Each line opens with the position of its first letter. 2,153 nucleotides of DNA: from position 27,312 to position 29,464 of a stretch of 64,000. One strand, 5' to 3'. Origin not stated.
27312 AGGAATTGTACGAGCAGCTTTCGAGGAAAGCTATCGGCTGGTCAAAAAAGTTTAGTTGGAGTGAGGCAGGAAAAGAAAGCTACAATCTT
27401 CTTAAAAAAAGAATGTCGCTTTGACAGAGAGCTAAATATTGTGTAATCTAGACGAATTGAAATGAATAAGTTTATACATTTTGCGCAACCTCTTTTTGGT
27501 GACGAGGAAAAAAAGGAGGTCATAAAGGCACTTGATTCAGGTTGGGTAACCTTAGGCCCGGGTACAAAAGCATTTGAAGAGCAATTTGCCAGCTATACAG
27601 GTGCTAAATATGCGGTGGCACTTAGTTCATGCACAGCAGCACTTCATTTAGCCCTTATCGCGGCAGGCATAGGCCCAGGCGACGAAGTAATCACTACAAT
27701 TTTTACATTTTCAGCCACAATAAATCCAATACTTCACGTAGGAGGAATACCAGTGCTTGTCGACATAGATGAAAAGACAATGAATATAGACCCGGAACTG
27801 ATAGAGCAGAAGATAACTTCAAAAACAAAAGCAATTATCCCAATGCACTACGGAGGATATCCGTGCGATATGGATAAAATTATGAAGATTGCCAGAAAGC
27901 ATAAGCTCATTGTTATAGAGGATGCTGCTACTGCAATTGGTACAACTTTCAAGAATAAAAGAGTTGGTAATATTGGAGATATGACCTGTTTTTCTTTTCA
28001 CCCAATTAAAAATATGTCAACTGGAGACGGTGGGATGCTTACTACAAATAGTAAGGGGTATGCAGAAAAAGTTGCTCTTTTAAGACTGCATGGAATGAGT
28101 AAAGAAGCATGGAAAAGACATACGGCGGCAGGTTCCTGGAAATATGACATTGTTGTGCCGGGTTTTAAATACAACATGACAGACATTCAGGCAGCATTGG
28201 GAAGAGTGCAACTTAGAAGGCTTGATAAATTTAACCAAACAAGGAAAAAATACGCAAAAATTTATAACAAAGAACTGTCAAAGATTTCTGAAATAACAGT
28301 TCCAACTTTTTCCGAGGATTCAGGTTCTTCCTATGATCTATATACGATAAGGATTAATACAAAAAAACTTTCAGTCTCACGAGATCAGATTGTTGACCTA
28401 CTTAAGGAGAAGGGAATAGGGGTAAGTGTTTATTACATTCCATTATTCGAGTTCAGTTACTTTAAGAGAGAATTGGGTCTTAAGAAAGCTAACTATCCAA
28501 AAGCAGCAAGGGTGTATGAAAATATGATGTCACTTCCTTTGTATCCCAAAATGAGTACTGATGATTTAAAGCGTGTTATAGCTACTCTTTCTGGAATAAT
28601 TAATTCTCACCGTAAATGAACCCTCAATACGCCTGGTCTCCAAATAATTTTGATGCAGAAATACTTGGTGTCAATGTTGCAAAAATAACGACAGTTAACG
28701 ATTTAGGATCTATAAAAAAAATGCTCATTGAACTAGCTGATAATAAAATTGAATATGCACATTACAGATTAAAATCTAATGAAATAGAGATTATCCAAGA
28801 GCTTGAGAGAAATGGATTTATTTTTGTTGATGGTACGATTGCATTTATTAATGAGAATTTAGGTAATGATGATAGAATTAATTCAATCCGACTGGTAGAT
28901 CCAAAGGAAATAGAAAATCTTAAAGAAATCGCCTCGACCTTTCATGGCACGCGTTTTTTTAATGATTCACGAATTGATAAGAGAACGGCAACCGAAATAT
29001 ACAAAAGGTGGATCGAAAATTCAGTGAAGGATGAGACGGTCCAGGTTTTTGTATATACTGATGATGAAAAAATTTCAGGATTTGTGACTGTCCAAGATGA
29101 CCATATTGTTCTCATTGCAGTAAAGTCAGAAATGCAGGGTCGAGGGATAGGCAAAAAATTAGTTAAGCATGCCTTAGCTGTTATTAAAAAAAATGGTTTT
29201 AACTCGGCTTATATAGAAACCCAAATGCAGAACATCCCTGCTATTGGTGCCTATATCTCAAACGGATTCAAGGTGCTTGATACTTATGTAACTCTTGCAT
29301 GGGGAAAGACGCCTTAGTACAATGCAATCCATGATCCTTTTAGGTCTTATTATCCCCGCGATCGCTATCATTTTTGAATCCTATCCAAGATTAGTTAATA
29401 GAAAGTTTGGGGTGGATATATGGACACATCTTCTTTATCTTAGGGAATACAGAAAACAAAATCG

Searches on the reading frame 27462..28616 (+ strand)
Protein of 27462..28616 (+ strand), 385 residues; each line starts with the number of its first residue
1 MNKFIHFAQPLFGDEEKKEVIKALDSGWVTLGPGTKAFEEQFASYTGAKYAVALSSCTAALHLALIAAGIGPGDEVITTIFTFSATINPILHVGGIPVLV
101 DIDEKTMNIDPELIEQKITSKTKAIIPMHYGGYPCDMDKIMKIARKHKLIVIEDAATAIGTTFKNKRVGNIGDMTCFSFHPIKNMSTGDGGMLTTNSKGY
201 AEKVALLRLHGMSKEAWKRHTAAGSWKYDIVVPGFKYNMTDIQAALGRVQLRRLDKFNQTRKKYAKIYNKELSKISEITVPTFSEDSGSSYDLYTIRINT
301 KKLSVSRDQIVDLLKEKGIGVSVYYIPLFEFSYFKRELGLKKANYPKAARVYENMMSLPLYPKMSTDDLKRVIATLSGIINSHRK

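Call 4: search_protein_families(library=pfam, proteins=[window:27462-28616:+], max_evalue=0.01)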
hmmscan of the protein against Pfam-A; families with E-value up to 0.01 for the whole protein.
window:27462-28616:+ (385 aa): 5 families
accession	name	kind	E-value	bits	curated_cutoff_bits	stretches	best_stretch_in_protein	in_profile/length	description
PF01041.23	DegT_DnrJ_EryC1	-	1.5e-131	439.3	19.8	1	13-376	4-359/360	DegT/DnrJ/EryC1/StrS aminotransferase family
PF00155.27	Aminotran_1_2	-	6.5e-08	32.6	19.7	1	34-156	43-187/361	Aminotransferase class I and II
PF01053.26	Cys_Met_Meta_PP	-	2.7e-07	29.9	27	1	33-161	52-180/381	Cys/Met metabolism PLP-dependent enzyme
PF00266.25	Aminotran_5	-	3.5e-07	30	21.5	1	39-162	49-183/371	Aminotransferase class-V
PF01212.27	Beta_elim_lyase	-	0.00018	21.4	27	1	34-212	33-215/288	Beta-eliminating lyase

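Call 5: search_protein_families(library=ncbifam, proteins=[window:27462-28616:+], max_evalue=0.01)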
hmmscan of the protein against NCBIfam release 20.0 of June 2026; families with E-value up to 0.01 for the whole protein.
window:27462-28616:+ (385 aa): 36 families (the best 25 are shown)
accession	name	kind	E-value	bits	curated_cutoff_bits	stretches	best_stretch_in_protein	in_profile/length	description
TIGR03588.1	PseC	equivalog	3.9e-114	381.5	423.5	1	8-378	5-378/380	UDP-4-amino-4,6-dideoxy-N-acetyl-beta-L-altrosamine transaminase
NF008658.2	PRK11658.1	equivalog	6.3e-111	370.6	631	1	1-381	1-378/379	UDP-4-amino-4-deoxy-L-arabinose aminotransferase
NF008687.0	PRK11706.1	equivalog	7.4e-85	284.9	375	1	5-379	2-373/375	dTDP-4-amino-4,6-dideoxygalactose transaminase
TIGR04181.1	NHT_00031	hypoth_equivalog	5.4e-79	265.7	420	1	5-359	1-357/359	LegC family aminotransferase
TIGR02379.1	ECA_wecE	subfamily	4.5e-71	239.6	434.85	1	5-379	2-374/376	dTDP-4-amino-4,6-dideoxy-D-glucose transaminase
NF011936.0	PRK15407.1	equivalog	1.5e-62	211.7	423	1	4-382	36-438/440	lipopolysaccharide biosynthesis protein RfbH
TIGR04427.1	PLP_DesI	equivalog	1.2e-56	192.5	650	1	20-375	38-378/390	dTDP-4-dehydro-6-deoxyglucose aminotransferase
NF004975.0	PRK06348.1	equivalog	1.3e-09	37.5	549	1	53-156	94-203/384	pyridoxal phosphate-dependent aminotransferase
NF005816.0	PRK07682.1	equivalog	9.4e-09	34.4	620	1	44-158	86-206/390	aminotransferase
TIGR01977.1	am_tr_V_EF2568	hypoth_equivalog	3.4e-07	29.6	377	1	55-196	69-214/376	cysteine desulfurase family protein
NF006096.0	PRK08248.1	equivalog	4.6e-07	28.8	726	1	31-158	62-189/431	homocysteine synthase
TIGR01326.1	OAH_OAS_sulfhy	subfamily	1.6e-06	27.1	495.1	1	33-160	57-184/418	O-acetylhomoserine aminocarboxypropyltransferase/cysteine synthase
NF004650.0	PRK05994.1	equivalog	2.2e-06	26.8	667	1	33-160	63-190/427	O-acetylhomoserine aminocarboxypropyltransferase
NF006488.0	PRK08912.1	equivalog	2.3e-06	26.8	498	1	54-129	93-170/387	aminotransferase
NF004621.0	PRK05957.1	equivalog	4.9e-06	25.5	498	1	63-155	103-200/389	pyridoxal phosphate-dependent aminotransferase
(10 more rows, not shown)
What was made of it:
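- On E1 / RfbH (CDP-sugar 3-dehydrase): NF011936, 200 bits against a cut-off of 423 (call 5).
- The RfbH model scores 200 bits against a cut-off of 423 (call 5).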

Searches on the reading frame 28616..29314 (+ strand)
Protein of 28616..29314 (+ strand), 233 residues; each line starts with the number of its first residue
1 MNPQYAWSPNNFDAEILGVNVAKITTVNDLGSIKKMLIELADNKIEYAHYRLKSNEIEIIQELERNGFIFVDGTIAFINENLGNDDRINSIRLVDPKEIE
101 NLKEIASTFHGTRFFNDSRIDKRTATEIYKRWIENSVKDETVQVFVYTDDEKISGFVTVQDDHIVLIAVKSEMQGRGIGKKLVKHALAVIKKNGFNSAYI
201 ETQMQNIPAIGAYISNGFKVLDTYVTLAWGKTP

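Call 12: search_protein_families(library=pfam, proteins=[window:28616-29314:+], max_evalue=0.001)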
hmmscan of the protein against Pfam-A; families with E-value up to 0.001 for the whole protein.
window:28616-29314:+ (233 aa): 6 families
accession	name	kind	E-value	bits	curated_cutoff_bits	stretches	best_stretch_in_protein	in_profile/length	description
PF00583.31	Acetyltransf_1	-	8.7e-14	52.2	20.7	1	131-218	26-116/116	Acetyltransferase (GNAT) family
PF13673.13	Acetyltransf_10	-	1.1e-13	51.7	23.6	1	128-222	17-111/128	Acetyltransferase (GNAT) domain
PF13508.13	Acetyltransf_7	-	4.5e-12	46.6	27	1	143-220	4-84/84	Acetyltransferase (GNAT) domain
PF13420.13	Acetyltransf_4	-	4.3e-08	33.8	24.3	1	91-221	1-137/155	Acetyltransferase (GNAT) domain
PF14542.12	Acetyltransf_CG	-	0.0001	22.8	30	1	153-195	11-58/80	GCN5-related N-acetyl-transferase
PF08445.16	FR47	-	0.00025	21.4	22.1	1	155-224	15-83/86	FR47-like protein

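Call 13: search_protein_families(library=ncbifam, proteins=[window:28616-29314:+], max_evalue=0.00001)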
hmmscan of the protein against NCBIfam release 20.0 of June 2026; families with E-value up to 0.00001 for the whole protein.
window:28616-29314:+ (233 aa): 6 families
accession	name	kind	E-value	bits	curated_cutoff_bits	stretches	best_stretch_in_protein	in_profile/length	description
NF008212.0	PRK10975.1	equivalog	4.7e-26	92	219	1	8-225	8-227/232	dTDP-4-amino-4,6-dideoxy-D-galactose acyltransferase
TIGR02382.1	wecD_rffC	equivalog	6.5e-15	55.2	195.1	1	53-223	6-185/191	dTDP-4-amino-4,6-dideoxy-D-galactose acyltransferase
TIGR01575.1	rimI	equivalog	1.9e-12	47.5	86.4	1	130-221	20-115/132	ribosomal protein S18-alanine N-acetyltransferase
NF007807.0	PRK10514.1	equivalog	3.7e-08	33.4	134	1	138-222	48-126/147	acetyltransferase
NF007853.0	PRK10562.1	equivalog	6.6e-08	32.9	125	1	142-224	48-126/146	N-acetyltransferase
NF007025.1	PRK09491.1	equivalog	1.6e-06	28.1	173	1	145-220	42-121/145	ribosomal protein S18-alanine N-acetyltransferase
